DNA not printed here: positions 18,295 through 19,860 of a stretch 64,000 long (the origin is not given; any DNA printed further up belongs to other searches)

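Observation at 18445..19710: Truncated Hsp70 homologue with eroded ATP-binding loops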

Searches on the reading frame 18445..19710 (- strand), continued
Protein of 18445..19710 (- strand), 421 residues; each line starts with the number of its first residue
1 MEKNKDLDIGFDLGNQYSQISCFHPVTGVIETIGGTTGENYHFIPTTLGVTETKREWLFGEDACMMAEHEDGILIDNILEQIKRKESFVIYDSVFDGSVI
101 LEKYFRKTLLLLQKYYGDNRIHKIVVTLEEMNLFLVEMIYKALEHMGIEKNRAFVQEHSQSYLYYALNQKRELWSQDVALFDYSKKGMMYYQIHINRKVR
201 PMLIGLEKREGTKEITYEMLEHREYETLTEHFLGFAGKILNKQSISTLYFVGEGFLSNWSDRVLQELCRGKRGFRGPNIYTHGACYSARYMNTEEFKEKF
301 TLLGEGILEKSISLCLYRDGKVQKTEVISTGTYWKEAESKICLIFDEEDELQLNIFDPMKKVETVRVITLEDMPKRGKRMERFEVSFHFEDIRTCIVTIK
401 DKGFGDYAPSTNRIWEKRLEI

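Call 28: find_related_loci(query=A3, collection=genome_contigs, flank=10000)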
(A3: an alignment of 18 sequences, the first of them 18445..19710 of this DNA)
Query A3 (421 aa) in genome_contigs; peptide patterns used: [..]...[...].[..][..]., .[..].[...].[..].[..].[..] (x = any residue, [..] = any of these).
254 stretches matched a pattern; 238 encode a relative of the query (tblastn E <= 1e-3); the best 80 are kept; 80 distinct loci.
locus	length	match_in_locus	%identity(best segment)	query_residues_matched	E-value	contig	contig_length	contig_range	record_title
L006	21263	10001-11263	57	1-421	1e-167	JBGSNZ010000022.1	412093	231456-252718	MAG: Acetivibrio sp. isolate JTS-AC268 k141_894167, whole genome shotgun sequence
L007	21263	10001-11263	55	1-421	4e-162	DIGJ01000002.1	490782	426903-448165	MAG TPA_asm: Lachnoclostridium sp. UBA5725 UBA5725_contig_46, whole genome shotgun sequence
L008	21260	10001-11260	51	1-421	4e-148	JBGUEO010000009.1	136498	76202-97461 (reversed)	MAG: Velocimicrobium sp. isolate DXN-04 NODE_66_length_136498_cov_14.630065, whole genome shotgun sequence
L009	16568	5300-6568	52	1-421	1e-145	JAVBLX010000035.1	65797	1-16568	MAG: Acetivibrio sp. isolate EPI_MAG_00035 c_000000243219, whole genome shotgun sequence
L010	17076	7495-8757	41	1-421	2e-113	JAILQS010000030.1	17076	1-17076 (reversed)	MAG: Lachnospiraceae bacterium isolate RUI364 k141_2847558_flag=1_multi=13.9916_len=17076, whole genome shotgun sequence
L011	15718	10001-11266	41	1-421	5e-112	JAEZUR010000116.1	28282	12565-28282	MAG: Bacillota bacterium isolate OH_PDB_93 k127_1134434, whole genome shotgun sequence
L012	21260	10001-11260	40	1-419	7e-109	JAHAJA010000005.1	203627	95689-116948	MAG: Clostridiales bacterium isolate L3_098_000G1_dasL3_098_000G1_metabat.metabat.68 L3_098_000G1_scaffold_29, whole gen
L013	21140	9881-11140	40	1-419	6e-107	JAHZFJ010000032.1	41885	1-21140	MAG: Lachnospiraceae bacterium isolate HRGM_Genome_2905 HRGM_Genome_2905_32, whole genome shotgun sequence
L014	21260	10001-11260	39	1-419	3e-106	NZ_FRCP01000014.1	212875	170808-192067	Anaerosporobacter mobilis DSM 15930, whole genome shotgun sequence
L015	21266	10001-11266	40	1-421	2e-106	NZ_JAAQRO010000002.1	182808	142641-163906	Anaerosporobacter faecicola strain KCTC 15857 AGMB01083-0012, whole genome shotgun sequence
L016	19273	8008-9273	39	1-421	5e-104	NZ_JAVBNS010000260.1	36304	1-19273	MAG: Anaerosporobacter sp. isolate EPI_MAG_00087 c_000010944961, whole genome shotgun sequence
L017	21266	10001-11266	38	1-421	7e-103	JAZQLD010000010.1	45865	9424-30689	MAG: Butyribacter sp. isolate T1900044611_TS20190077.MAGScoT_cleanbin_000012 SGB_802_k141_1807588, whole genome shotgun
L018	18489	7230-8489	42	1-419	1e-102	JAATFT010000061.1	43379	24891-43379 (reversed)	MAG: Clostridiales bacterium isolate bin_249 k141_7120023, whole genome shotgun sequence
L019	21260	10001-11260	40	1-419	2e-102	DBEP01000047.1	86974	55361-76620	MAG TPA_asm: Lachnoclostridium sp. UBA903 UBA903_contig_6671, whole genome shotgun sequence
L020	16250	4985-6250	38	1-421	2e-102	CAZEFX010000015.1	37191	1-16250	MAG TPA_asm: uncultured Jutongia sp. isolate SRP350583_co3_61 genome assembly, contig: NODE_1055_length_37191_cov_12.223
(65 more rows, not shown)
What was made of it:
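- Tried and rejected: It was rerun with 18 closer sequences (call 28).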

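Call 44: search_protein_families(library=padloc, proteins=[window:18445-19710:-], max_evalue=0.1)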
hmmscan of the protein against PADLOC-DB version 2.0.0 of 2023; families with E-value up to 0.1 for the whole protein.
window:18445-19710:- (421 aa): 0 families

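Call 45: search_protein_families(library=phrogs, proteins=[window:18445-19710:-], max_evalue=0.1)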
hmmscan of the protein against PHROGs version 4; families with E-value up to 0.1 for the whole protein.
window:18445-19710:- (421 aa): 1 family
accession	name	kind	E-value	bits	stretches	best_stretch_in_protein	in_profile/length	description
phrog_16732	-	unknown function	0.09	13.9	0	169-229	18-77/104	-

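Call 56: search_protein_representatives(alignment_id=A1)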
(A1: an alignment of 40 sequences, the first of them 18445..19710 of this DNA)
Query: 40 sequences, 422 profile positions. Proteins with E-value up to 0.001 (for the whole library): 1974; up to 1e-10: 1346; up to 1e-30: 717. The best 150 are listed.
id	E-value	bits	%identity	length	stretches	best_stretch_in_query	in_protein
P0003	1.2e-174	597.3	-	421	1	1-422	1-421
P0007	1.5e-171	587.1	-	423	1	1-422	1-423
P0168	2.7e-166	569.7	-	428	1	3-421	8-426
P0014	2.2e-160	550.3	-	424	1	1-421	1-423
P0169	2.2e-157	540.4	-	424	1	2-422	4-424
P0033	4.9e-154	529.4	-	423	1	3-422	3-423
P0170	5.1e-154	529.3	-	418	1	3-422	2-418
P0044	1.3e-153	528.0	-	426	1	4-422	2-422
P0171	4.3e-149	513.1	-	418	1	1-422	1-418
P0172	5.1e-148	509.5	-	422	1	1-419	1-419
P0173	2.1e-144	497.6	-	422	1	1-421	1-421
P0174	2.9e-143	493.9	-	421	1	1-422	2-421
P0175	4.8e-142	489.9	-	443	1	3-420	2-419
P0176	7.8e-142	489.2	-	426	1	1-420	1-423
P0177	9.9e-142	488.8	-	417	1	1-422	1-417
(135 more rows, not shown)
